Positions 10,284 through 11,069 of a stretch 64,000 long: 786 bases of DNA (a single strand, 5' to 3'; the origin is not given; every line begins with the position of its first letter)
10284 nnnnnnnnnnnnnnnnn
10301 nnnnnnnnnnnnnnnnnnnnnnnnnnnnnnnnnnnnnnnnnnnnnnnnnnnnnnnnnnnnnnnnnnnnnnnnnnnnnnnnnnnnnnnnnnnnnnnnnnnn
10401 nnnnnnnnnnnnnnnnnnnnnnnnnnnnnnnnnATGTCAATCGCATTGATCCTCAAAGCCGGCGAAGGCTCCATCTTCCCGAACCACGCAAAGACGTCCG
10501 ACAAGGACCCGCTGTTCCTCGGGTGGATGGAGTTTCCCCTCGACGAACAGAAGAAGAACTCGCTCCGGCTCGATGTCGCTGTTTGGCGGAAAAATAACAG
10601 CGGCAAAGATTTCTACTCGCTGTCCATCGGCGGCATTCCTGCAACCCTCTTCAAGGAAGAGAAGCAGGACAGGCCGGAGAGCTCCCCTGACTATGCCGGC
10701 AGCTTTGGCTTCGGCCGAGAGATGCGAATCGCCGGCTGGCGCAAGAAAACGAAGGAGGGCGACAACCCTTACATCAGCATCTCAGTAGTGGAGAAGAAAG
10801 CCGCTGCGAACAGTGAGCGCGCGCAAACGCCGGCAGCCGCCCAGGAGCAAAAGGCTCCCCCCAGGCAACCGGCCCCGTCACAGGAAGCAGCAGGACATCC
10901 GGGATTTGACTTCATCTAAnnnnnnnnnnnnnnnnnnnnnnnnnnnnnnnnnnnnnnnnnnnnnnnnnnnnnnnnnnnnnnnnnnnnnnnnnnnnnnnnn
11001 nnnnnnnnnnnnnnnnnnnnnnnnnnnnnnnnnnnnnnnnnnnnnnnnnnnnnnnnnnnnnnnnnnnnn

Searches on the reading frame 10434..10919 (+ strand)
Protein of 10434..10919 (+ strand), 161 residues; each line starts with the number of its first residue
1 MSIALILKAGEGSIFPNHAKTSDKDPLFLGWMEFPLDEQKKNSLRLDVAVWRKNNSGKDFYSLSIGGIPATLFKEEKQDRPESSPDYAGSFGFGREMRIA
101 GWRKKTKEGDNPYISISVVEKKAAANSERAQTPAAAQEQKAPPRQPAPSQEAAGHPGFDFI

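Call 24: search_protein_families(library=pfam, proteins=[window:10434-10919:+], max_evalue=0.01)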
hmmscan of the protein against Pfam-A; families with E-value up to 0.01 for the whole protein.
window:10434-10919:+ (161 aa): 0 families

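Call 85: search_protein_families(library=ncbifam, proteins=[window:10434-10919:+], max_evalue=0.01)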
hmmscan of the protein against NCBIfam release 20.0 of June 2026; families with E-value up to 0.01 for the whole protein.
window:10434-10919:+ (161 aa): 0 families
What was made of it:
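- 10434..10919 (+): Conserved 161-aa ORF of unknown function. It is the usual neighbour of these arrays, and in several relatives it is embedded between sites. No Pfam or NCBIfam hit (calls 24, 85).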
